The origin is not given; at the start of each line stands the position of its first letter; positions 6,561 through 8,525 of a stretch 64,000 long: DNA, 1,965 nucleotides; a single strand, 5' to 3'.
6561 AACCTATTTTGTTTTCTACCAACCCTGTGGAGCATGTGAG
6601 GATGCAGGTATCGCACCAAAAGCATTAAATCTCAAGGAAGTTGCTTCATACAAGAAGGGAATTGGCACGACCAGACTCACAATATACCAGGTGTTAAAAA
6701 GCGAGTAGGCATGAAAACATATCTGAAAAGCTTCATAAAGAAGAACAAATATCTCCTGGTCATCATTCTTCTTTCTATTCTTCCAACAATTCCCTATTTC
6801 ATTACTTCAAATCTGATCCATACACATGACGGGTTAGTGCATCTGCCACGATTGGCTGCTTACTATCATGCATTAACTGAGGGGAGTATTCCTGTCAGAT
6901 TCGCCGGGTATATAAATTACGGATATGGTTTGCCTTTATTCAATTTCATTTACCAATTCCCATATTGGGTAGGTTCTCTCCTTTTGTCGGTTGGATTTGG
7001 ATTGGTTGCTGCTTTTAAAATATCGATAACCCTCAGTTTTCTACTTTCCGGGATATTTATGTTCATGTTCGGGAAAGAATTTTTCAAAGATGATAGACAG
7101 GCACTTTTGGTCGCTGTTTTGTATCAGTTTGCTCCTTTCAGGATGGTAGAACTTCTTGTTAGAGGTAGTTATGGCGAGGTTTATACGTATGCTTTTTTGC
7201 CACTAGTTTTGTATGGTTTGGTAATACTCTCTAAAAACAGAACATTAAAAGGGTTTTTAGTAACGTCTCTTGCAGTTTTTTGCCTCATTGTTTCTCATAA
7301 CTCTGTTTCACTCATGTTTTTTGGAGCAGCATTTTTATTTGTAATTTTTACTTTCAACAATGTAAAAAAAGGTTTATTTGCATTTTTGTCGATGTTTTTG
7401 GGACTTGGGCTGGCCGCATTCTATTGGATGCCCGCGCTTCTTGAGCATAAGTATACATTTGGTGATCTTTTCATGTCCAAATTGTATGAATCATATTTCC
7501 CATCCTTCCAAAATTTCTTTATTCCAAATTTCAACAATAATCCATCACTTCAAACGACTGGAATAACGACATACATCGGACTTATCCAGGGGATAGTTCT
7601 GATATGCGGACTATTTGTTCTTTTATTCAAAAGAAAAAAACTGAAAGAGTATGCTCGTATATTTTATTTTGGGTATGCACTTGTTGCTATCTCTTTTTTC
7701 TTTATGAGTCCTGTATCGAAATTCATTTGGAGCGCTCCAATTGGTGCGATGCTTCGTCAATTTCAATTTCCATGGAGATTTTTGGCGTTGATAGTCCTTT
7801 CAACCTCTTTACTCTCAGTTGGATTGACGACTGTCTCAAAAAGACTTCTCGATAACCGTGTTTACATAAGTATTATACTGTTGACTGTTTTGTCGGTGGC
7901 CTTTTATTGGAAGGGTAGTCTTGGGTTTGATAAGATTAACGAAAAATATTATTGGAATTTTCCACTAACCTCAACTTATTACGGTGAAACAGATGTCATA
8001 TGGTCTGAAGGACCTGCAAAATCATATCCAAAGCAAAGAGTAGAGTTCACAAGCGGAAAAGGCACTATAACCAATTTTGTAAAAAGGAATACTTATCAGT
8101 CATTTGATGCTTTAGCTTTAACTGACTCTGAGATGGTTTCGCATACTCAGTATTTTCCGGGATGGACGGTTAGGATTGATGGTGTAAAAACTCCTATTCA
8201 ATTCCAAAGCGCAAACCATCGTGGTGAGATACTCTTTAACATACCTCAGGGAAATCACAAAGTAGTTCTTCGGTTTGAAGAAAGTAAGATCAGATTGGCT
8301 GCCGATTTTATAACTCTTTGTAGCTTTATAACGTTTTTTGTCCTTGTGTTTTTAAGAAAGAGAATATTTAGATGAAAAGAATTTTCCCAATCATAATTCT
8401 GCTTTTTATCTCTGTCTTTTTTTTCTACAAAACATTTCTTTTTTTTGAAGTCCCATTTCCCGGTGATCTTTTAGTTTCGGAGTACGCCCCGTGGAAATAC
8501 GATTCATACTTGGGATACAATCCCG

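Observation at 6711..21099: Family B: four-member uncharacterised membrane-protein family with N-terminal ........…PVRF…GYGxP motif and a YfhO-like C-terminal YFPGW domain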

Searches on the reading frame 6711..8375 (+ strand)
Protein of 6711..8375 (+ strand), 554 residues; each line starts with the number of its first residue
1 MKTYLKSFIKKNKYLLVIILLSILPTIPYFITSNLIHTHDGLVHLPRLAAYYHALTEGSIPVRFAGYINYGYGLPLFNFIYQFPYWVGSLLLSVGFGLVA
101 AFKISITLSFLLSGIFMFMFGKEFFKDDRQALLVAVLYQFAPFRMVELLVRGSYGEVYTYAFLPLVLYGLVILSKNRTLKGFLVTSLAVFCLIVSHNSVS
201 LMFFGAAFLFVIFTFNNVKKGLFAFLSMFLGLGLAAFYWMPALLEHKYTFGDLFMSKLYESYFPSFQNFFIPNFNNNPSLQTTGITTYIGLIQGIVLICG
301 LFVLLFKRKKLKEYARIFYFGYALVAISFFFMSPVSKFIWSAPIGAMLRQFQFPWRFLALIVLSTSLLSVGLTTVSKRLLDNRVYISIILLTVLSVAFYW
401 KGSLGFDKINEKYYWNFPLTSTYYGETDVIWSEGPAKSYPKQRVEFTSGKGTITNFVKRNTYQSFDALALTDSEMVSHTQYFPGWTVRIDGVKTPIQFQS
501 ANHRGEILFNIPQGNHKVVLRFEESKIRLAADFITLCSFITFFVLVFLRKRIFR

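Call 5: search_protein_families(library=pfam, proteins=[window:6711-8375:+], max_evalue=0.01)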
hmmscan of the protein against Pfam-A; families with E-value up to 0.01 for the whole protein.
window:6711-8375:+ (554 aa): 2 families
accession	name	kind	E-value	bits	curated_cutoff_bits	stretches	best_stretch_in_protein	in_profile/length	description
PF10131.15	PTPS_related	-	3.5e-16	59.2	26.4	1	82-396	6-301/621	6-pyruvoyl-tetrahydropterin synthase related domain; membrane protein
PF11847.13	GT-C_AftD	-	0.0072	14.7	26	1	129-244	103-216/661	Alpha-(1->3)-arabinofuranosyltransferase, N-terminal GT-C domain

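Call 6: search_protein_families(library=ncbifam, proteins=[window:6711-8375:+], max_evalue=0.01)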
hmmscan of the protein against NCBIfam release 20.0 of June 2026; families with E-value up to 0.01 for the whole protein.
window:6711-8375:+ (554 aa): 0 families

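Call 9: search_solved_structures(query=A1, max_evalue=1, show_alignments=2)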
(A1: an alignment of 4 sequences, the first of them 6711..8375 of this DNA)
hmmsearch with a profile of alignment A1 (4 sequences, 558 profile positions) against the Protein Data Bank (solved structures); distinct sequences matched with E-value up to 1: 0.

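Call 12: find_homologous_proteins(query=window:6711-8375:+)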
Query window:6711-8375:+ (554 aa): 781 proteins with E <= 0.001 among 8000 candidates; the best 120 are listed.
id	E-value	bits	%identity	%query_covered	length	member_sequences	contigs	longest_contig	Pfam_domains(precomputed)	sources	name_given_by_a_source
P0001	0.0e+0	1226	100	100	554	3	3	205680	PF10131.16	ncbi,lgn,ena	-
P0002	0.0e+0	1010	79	100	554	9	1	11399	PF10131.16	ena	-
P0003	7.5e-292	987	79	98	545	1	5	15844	PF10131.16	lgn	-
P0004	1.9e-287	973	77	99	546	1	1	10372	PF10131.16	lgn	-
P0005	1.5e-277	940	75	98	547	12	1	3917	PF10131.16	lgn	-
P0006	4.4e-269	912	71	98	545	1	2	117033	PF10131.16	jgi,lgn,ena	-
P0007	1.7e-262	890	70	99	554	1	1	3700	PF10131.16,PF09852.16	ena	-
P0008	5.3e-259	879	70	98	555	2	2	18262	PF10131.16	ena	-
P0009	2.4e-251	853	69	100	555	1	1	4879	PF10131.16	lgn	-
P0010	1.2e-239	815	66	98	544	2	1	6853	PF10131.16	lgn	-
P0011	1.2e-209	716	58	99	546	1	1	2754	PF10131.16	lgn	-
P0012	5.0e-208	710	59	98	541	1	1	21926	PF10131.16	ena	-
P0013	4.8e-205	701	56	96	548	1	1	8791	PF10131.16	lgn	-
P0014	5.8e-203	694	56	99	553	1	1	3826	PF10131.16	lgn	-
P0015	6.9e-203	693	58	97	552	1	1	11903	PF10131.16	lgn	-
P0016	3.7e-201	688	57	98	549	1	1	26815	PF10131.16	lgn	-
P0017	8.9e-201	687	57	97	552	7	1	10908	PF10131.16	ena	-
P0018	1.1e-199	683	57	96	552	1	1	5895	PF10131.16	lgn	-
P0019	4.3e-198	678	56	99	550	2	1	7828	PF10131.16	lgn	-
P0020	1.5e-196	673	54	98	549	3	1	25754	PF10131.16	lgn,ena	-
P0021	6.8e-191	654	53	100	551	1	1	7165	PF10131.16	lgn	-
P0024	5.1e-185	634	53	99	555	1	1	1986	PF10131.16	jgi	-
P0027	1.2e-183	630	55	97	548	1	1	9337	PF10131.16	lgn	-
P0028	2.5e-182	626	54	97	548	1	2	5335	PF10131.16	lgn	-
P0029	2.6e-182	626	55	91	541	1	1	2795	PF10131.16,PF09586.17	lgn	-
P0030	2.9e-182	625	54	98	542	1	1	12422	PF10131.16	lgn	-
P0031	1.2e-180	620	52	98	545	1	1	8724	PF10131.16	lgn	-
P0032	5.0e-180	618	52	94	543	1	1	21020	PF10131.16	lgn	-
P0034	3.8e-179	615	51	99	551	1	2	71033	PF10131.16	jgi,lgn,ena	-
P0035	5.0e-179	615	52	98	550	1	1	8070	PF10131.16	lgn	-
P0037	1.3e-176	607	53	95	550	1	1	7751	PF10131.16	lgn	-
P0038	1.7e-176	606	52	98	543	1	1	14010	PF10131.16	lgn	-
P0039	2.3e-176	606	51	98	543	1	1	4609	PF10131.16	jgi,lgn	-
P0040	3.2e-176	605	53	95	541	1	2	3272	PF10131.16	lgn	-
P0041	3.9e-176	605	53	94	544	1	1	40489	PF10131.16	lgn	-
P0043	5.0e-176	605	52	98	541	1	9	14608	PF10131.16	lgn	-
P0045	8.3e-176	604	53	98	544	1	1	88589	PF10131.16,PF09586.17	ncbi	-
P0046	2.7e-175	602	52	96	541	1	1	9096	PF10131.16,PF09586.17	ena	-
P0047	3.1e-175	602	52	97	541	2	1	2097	PF10131.16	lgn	-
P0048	5.6e-175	601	51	100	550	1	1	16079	PF10131.16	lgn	-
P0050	9.8e-175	601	52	96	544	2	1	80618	PF10131.16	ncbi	-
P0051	5.1e-174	598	51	98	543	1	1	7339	PF10131.16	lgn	-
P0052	5.5e-174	598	51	97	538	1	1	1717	PF10131.16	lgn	-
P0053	8.3e-174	597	52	95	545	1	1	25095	PF10131.16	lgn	-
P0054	1.3e-173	597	51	99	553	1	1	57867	PF10131.16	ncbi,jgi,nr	ncbi:hypothetical protein C4577_05960 [Candidatus Parcubacteria bacterium]|nr:MAG: hypothetical prot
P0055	2.2e-173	596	53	97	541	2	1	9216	PF10131.16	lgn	-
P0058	3.5e-173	595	52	97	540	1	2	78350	PF10131.16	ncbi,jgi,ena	-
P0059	4.5e-173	595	51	97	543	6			PF10131.16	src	-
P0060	6.2e-173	595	53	93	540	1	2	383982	PF10131.16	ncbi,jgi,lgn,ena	-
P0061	6.8e-173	594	51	98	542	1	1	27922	PF10131.16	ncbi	-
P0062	6.9e-173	594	50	98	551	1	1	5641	PF10131.16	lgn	-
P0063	9.2e-173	594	53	93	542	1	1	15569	PF10131.16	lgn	-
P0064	1.1e-172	594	52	95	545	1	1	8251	PF10131.16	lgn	-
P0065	1.1e-172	594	51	98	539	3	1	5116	PF10131.16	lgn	-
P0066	1.3e-172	594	53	92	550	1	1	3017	PF10131.16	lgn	-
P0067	1.9e-172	593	52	95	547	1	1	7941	PF10131.16,PF09586.17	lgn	-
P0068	2.4e-172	593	52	96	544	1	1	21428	PF10131.16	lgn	-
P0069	3.0e-172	592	51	97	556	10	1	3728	PF10131.16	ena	-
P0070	3.1e-172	592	52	97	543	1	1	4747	PF10131.16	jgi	-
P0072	3.4e-172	592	52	97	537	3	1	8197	PF10131.16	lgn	-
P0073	5.9e-172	591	52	97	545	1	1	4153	PF10131.16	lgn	-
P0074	7.7e-172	591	50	98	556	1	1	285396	PF10131.16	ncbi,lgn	-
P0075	8.1e-172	591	52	98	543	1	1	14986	PF10131.16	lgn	-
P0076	1.1e-171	591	53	93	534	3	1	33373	PF10131.16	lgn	-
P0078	1.2e-171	590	51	96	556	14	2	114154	PF10131.16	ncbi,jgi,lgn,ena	-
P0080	2.0e-171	590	52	97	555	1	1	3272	PF10131.16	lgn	-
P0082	2.7e-171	589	50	98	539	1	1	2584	PF10131.16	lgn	-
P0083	3.0e-171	589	52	94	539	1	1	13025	PF10131.16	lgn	-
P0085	4.0e-171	589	51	94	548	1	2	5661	PF10131.16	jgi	-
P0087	8.0e-171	588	52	92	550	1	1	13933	PF10131.16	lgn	-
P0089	9.4e-171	587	51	97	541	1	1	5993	PF10131.16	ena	-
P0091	2.0e-170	586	52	90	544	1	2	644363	PF10131.16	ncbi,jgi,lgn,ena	-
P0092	2.2e-170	586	51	96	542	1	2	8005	PF10131.16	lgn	-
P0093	5.0e-170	585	51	97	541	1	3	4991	PF10131.16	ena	-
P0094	7.2e-170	584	50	98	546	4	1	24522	PF10131.16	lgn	-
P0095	9.9e-170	584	51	97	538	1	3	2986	PF10131.16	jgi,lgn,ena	-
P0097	1.7e-169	583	49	95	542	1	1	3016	PF10131.16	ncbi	-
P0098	1.9e-169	583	50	99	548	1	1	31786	PF10131.16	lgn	-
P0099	3.0e-169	582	51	96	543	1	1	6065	PF10131.16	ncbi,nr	ncbi:MAG: 6-pyruvoyl-tetrahydropterin synthase-related protein [Patescibacteria group bacterium]|nr:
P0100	3.4e-169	582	53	94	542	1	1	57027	PF10131.16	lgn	-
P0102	4.1e-169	582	49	98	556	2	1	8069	PF10131.16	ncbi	-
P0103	4.4e-169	582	52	96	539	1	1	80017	PF10131.16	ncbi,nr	ncbi:MAG: hypothetical protein Q8P80_03395 [Candidatus Levybacteria bacterium]|nr:hypothetical prote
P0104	5.0e-169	582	50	99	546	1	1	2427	PF10131.16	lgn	-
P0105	5.1e-169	582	52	95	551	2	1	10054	PF10131.16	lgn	-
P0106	5.4e-169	582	51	97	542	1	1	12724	PF10131.16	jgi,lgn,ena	-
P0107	5.8e-169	582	52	95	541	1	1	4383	PF10131.16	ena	-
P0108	8.2e-169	581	51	97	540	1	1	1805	PF10131.16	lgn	-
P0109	1.3e-168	580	51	97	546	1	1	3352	PF10131.16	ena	-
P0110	1.6e-168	580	52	93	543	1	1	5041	PF10131.16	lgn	-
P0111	2.0e-168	580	51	96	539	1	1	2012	PF10131.16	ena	-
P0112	2.5e-168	579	52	95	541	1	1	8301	PF10131.16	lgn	-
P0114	2.6e-168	579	52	92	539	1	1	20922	PF10131.16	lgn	-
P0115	3.9e-168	579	50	95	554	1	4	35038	PF10131.16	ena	-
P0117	4.8e-168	578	49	98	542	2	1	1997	PF10131.16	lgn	-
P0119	9.7e-168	577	52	97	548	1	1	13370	PF10131.16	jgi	jgi:hypothetical protein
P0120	1.1e-167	577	51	94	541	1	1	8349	PF10131.16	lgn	-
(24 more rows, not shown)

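Call 22: find_encoding_contigs(protein=window:6711-8375:+, flank=2000, max_places=3)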
Protein window:6711-8375:+ (554 aa): 5 contigs read that carry it; 2 places shown.
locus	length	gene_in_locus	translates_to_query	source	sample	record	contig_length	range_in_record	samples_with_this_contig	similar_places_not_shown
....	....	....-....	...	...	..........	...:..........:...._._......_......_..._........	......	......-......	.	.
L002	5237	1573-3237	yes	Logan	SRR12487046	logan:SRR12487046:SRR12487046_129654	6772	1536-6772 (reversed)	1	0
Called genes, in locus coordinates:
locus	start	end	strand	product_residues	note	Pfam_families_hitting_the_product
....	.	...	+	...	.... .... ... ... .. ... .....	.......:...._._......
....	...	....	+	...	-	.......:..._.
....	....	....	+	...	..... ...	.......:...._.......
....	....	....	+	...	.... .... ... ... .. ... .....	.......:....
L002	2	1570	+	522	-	?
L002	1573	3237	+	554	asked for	PF10131:PTPS_related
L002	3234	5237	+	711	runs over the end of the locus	PF09586:YfhO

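Call 23: list_cluster_members(proteins=[window:6711-8375:+, window:12179-13726:+, window:13723-15426:+, window:19432-21099:+])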
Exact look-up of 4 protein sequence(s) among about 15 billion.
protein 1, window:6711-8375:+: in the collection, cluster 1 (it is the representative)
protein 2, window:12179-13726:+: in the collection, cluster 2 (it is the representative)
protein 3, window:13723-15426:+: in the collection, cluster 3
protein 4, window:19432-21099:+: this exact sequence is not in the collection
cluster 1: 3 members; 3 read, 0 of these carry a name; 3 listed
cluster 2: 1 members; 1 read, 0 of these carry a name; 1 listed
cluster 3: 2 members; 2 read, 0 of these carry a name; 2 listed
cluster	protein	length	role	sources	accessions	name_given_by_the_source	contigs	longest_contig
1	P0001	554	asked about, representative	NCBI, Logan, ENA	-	-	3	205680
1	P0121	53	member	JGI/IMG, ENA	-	-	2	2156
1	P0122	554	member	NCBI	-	-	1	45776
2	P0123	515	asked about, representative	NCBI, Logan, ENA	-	-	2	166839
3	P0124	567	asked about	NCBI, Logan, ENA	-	-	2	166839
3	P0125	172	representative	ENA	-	-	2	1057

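Call 26: predict_structure(alignment_id=A2)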
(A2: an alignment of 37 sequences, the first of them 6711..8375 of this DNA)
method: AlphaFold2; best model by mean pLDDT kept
length: 554 residues; sequences in the alignment: 37
mean_pLDDT: 86.4   pTM: 0.89
mean pLDDT of the five models: 86.4, 86.1, 84.8, 84.5, 83.4
residues with pLDDT >= 90: 313; 70-90: 184; 50-70: 29; < 50: 28
segments of 3 or more residues with pLDDT < 50: 72-78, 419-439
pLDDT, mean of each block of 10 residues (from residue 1): 85 95 93 85 82 88 74 46 91 95 94 98 95 97 92 90 98 93 97 89 96 95 97 93 70 64 89 88 88 95 89 87 97 89 70 87 97 84 93 93 85 70 33 43 84 91 94 89 88 88 81 97 90 96 91 72
secondary structure, 60 per line:
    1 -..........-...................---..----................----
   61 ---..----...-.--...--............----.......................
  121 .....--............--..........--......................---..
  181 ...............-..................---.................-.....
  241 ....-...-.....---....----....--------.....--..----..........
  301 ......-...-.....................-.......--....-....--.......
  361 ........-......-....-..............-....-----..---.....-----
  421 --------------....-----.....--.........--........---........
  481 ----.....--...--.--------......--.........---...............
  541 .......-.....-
elements in order: H2-11 H13-31 H41-56 E70-72 H82-93 H98-125 H128-139 H142-151 H154-175 H179-195 H197-214 H218-234 H236-244 H250-254 H258-261 H266-269 H291-306 H312-332 H334-340 H343-346 H348-351 H354-368 H370-375 H377-380 H382-395 H397-400 H411-415 H435-438 E444-448 E451-459 E462-469 E473-480 E485-489 E492-494 E506-511 E514-522 H526-547 H549-553

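Call 28: fold_search(model_id=the predicted structure, library=pdb)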
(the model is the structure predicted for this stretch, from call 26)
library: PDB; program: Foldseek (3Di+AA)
matches with E <= 10: 435; with E <= 0.001: 10
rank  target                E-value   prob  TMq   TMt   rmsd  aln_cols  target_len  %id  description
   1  8agb_A                8.2e-05  1.00  0.45  0.40  13.8       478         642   16  Structure of yeast oligosaccharylransferase complex with lipid-linked oligosaccharide bound (released 2022-12-07)
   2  8age_A                9.3e-05  1.00  0.47  0.41  11.4       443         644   15  Structure of yeast oligosaccharylransferase complex with acceptor peptide bound (released 2022-12-07)
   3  6ezn_F                1.3e-04  1.00  0.44  0.38  14.1       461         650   15  Cryo-EM structure of the yeast oligosaccharyltransferase (OST) complex (released 2018-01-17)
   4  3waj                  1.6e-04  1.00  0.41  0.30  16.1       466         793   16  Crystal structure of the Archaeoglobus fulgidus oligosaccharyltransferase (O29867_ARCFU) complex with Zn and sulfate (released 2013-10-30)
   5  7oci_F                3.0e-04  1.00  0.45  0.40  12.2       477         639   16  Cryo-EM structure of yeast Ost6p containing oligosaccharyltransferase complex (released 2022-02-16)
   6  5ogl_A                4.4e-04  1.00  0.40  0.33  11.1       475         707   13  Structure of bacterial oligosaccharyltransferase PglB in complex with an acceptor peptide and an lipid-linked oligosac (released 2017-10-25)
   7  6gxc_A                5.0e-04  1.00  0.40  0.33  10.2       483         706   15  Bacterial oligosaccharyltransferase PglB in complex with an inhibitory peptide and a reactive lipid-linked oligosaccha (released 2018-11-14)
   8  6c26_A                5.7e-04  1.00  0.47  0.41  12.4       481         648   16  The Cryo-EM structure of a eukaryotic oligosaccharyl transferase complex (released 2018-01-31)
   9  3rce_A                7.1e-04  1.00  0.41  0.34  13.3       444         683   16  Bacterial oligosaccharyltransferase PglB (released 2011-06-15)
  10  6w98_A                9.5e-04  1.00  0.40  0.19   8.8       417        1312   17  Single-Particle Cryo-EM Structure of Arabinofuranosyltransferase AftD from Mycobacteria (released 2020-05-13)
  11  8b6l_I                2.0e-03  1.00  0.38  0.32  20.2       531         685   16  Subtomogram average of the human Sec61-TRAP-OSTA-translocon (released 2022-12-07)
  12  6s7t_A                2.1e-03  1.00  0.38  0.31  13.1       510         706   13  Cryo-EM structure of human oligosaccharyltransferase complex OST-B (released 2019-12-18)
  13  6ftg_5                2.2e-03  1.00  0.42  0.37  14.3       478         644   15  Subtomogram average of OST-containing ribosome-translocon complexes from canine rough microsomal membranes (released 2018-03-21)
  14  6s7o_A                2.6e-03  1.00  0.43  0.37  12.4       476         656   16  Cryo-EM structure of human oligosaccharyltransferase complex OST-A (released 2019-12-18)
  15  7bvc_B                4.9e-03  0.99  0.36  0.21  21.2       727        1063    9  Cryo-EM structure of Mycobacterium smegmatis arabinosyltransferase EmbA-EmbB-AcpM2 in complex with ethambutol (released 2020-04-29)
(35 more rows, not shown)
